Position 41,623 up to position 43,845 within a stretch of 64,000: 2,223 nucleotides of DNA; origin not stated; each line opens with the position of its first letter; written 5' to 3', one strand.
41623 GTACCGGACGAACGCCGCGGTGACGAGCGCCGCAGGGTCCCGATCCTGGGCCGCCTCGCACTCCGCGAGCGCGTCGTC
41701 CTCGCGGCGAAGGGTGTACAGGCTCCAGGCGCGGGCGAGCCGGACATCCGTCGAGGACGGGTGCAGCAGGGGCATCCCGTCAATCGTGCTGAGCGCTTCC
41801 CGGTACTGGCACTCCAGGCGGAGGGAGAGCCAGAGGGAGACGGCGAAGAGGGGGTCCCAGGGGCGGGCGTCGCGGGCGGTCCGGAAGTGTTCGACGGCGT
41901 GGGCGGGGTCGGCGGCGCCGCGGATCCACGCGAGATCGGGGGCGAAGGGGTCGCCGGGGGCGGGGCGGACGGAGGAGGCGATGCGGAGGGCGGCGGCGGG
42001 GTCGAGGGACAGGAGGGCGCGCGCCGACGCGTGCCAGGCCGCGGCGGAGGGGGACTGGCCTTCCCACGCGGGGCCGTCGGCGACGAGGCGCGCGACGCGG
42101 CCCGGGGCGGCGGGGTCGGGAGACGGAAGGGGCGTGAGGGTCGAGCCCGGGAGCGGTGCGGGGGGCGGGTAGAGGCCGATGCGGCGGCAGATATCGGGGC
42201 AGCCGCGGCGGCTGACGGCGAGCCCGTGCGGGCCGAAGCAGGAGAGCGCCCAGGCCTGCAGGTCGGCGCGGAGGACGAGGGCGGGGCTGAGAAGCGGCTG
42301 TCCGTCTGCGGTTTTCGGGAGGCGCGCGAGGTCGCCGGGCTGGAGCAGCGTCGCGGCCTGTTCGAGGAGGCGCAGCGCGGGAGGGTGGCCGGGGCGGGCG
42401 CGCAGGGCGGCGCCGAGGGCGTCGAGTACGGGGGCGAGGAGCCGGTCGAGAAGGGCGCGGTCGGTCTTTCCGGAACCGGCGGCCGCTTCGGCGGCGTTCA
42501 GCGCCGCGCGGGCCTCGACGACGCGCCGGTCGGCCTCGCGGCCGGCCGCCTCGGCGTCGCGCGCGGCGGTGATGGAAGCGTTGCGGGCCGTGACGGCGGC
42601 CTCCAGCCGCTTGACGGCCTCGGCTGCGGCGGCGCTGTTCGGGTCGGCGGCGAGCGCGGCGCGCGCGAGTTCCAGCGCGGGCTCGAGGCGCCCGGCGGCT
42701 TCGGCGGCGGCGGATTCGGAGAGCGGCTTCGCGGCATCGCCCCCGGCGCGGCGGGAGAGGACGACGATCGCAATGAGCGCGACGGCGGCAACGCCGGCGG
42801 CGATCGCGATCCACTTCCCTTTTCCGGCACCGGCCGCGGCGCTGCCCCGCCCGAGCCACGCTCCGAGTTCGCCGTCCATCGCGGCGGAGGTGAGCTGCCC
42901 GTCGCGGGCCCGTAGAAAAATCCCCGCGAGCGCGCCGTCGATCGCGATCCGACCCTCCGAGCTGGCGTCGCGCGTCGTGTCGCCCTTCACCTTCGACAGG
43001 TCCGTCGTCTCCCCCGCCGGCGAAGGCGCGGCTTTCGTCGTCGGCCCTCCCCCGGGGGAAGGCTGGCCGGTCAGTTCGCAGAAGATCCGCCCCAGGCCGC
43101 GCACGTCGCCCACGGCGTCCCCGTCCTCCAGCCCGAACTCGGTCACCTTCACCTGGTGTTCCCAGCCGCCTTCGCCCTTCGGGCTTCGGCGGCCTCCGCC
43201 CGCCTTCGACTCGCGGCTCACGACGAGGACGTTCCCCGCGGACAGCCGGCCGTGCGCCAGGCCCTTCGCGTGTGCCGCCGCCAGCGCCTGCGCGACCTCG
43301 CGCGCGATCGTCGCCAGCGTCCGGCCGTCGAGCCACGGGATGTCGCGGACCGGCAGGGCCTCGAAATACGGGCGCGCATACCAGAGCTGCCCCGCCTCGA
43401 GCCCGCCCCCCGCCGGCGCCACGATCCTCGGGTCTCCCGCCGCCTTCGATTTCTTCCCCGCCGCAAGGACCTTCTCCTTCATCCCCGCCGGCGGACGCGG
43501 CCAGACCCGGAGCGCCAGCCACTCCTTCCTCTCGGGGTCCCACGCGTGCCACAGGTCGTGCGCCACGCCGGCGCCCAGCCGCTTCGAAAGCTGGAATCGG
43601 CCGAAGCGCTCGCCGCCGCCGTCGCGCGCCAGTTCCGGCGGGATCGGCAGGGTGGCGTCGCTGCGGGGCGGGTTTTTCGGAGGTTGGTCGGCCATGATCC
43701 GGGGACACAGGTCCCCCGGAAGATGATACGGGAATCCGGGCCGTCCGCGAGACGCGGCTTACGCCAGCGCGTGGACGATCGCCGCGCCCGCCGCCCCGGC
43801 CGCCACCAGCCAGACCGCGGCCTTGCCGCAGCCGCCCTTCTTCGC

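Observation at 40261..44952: Active Ser/Thr kinase immediately followed by a giant pseudokinase-TPR protein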

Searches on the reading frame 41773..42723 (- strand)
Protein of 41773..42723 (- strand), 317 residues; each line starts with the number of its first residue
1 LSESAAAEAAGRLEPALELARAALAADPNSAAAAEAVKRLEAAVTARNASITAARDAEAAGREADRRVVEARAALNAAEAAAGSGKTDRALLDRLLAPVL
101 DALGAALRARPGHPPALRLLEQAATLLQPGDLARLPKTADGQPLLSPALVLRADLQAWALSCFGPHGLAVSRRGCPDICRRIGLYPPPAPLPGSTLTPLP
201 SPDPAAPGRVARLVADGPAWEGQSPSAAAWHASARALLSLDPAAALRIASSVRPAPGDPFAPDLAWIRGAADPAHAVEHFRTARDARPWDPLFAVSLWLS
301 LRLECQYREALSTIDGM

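Call 5: search_protein_families(library=pfam, proteins=[window:41773-42723:-], max_evalue=10)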
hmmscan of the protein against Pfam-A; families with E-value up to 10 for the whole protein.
seq(317 aa): 2 families
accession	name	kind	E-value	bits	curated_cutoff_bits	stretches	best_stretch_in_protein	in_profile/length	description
PF10741.14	T2SSM_b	-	0.67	10.3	21.7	1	21-68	3-51/111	Type II secretion system (T2SS), protein M subtype b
PF13428.12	TPR_14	-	2.7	9.4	23.5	1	6-35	10-39/44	Tetratricopeptide repeat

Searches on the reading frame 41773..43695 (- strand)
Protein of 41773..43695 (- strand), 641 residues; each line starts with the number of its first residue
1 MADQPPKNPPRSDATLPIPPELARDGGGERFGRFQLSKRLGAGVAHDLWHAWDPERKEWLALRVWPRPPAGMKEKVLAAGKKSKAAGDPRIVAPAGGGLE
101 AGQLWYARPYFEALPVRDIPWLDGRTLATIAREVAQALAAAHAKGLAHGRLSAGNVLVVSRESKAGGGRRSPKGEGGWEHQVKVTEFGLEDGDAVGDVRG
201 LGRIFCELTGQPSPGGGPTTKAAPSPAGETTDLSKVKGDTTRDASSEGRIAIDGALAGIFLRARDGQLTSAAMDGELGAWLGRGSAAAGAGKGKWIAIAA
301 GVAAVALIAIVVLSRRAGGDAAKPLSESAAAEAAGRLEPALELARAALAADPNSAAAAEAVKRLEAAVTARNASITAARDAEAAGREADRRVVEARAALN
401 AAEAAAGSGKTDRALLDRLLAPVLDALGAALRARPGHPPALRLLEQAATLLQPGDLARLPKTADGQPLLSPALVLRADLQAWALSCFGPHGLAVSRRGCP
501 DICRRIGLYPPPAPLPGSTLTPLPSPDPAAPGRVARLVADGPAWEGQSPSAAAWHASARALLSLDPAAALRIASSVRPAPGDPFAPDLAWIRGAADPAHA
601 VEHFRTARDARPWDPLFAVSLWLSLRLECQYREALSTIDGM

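Call 7: find_homologous_proteins(query=window:41773-43695:-, max_evalue=0.001)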
Query seq(641 aa) (641 aa): 4 proteins with E <= 0.001 among 8000 candidates.
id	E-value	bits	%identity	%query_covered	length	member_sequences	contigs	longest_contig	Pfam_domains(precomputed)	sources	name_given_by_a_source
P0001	9.2e-287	971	76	95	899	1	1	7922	PF13431.13,PF23914.2,PF25062.2,PF13371.13,PF00515.35,PF13432.13,PF13181.13,PF07719.24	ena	-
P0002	1.2e-228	779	65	98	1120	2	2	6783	PF14559.13,PF13431.13,PF23914.2,PF25062.2,PF13414.13,PF13371.13,PF00515.35,PF13432.13,PF13428.13,PF13181.13,PF07719.24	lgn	-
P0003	1.1e-70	257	35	22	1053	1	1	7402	PF13431.13,PF23914.2,PF13414.13,PF13428.13,PF14559.13,PF13371.13,PF00515.35,PF13432.13,PF13429.13,PF13181.13,PF01239.29,PF07719.24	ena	-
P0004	1.3e-6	46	28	26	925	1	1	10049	PF07714.24,PF13431.13,PF00069.32,PF13414.13,PF03109.23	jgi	jgi:eukaryotic-like serine/threonine-protein kinase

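Call 9: find_encoding_contigs(protein=P0002, flank=10000, max_places=4)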
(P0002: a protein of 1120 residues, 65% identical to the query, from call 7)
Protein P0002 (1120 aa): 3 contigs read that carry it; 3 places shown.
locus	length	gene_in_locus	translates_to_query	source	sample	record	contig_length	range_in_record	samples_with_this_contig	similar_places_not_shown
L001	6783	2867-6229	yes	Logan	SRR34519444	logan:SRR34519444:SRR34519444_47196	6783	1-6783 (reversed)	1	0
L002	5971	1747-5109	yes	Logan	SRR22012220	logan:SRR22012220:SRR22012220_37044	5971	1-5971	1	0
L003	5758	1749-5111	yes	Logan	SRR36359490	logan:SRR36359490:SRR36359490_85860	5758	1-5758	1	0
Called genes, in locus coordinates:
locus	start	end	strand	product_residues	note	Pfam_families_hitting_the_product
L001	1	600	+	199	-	?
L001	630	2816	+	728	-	PF00069:Pkinase, PF07714:PK_Tyr_Ser-Thr, PF13428:TPR_14 (faint)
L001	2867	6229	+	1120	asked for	PF07719:TPR_2 (faint), PF13181:TPR_8 (faint), PF13371:TPR_9 (faint), PF13414:TPR_11 (faint), PF13428:TPR_14 (faint), PF14559:TPR_19 (faint), PF13432:TPR_16 (weak), PF25062:ARM_TT21_N, +3 more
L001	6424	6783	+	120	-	?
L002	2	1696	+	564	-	?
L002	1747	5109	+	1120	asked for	PF07719:TPR_2 (faint), PF13181:TPR_8 (faint), PF13371:TPR_9 (faint), PF13414:TPR_11 (faint), PF13428:TPR_14 (faint), PF14559:TPR_19 (faint), PF13432:TPR_16 (weak), PF25062:ARM_TT21_N, +3 more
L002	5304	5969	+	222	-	?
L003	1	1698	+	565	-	?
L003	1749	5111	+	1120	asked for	PF07719:TPR_2 (faint), PF13181:TPR_8 (faint), PF13371:TPR_9 (faint), PF13414:TPR_11 (faint), PF13428:TPR_14 (faint), PF14559:TPR_19 (faint), PF13432:TPR_16 (weak), PF25062:ARM_TT21_N, +3 more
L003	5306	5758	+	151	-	?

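Call 10: find_encoding_contigs(protein=P0003, flank=10000, max_places=4)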
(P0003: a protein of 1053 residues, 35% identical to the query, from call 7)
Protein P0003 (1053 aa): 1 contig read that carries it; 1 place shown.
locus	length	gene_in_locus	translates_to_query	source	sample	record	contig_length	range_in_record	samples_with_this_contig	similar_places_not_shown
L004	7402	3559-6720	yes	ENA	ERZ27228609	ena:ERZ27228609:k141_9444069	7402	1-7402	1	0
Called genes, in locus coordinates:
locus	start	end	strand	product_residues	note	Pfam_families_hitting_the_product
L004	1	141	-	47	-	?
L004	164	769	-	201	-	-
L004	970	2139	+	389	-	PF01966:HD, PF13286:HD_assoc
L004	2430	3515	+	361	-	PF00069:Pkinase, PF03109:ABC1 (faint), PF01636:APH (faint), PF07714:PK_Tyr_Ser-Thr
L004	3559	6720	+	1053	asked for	PF14559:TPR_19 (faint), PF13428:TPR_14 (faint), PF13431:TPR_17 (faint), PF00515:TPR_1 (faint), PF07719:TPR_2 (faint), PF13429:TPR_15 (faint), PF13432:TPR_16 (weak), PF13371:TPR_9 (weak), +4 more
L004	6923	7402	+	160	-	?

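Call 11: find_encoding_contigs(protein=P0001, flank=10000, max_places=4)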
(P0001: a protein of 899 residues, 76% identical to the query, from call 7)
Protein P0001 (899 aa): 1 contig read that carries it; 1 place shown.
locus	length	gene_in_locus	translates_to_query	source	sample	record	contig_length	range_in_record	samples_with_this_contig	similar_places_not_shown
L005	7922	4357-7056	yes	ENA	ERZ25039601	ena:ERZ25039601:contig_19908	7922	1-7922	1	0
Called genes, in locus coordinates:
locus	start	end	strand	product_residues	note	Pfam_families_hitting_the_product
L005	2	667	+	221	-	?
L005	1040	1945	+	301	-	PF00069:Pkinase, PF01636:APH (faint), PF07714:PK_Tyr_Ser-Thr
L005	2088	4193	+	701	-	PF00069:Pkinase, PF03109:ABC1 (faint), PF01636:APH (weak), PF07714:PK_Tyr_Ser-Thr, PF00515:TPR_1 (faint), PF07719:TPR_2 (faint)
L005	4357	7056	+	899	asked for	PF07719:TPR_2 (faint), PF13371:TPR_9 (faint), PF00515:TPR_1 (faint), PF23914:TPR_CcmH_CycH (faint), PF25062:ARM_TT21_N (faint), PF13431:TPR_17 (faint), PF13181:TPR_8 (faint), PF13432:TPR_16 (weak)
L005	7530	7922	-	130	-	?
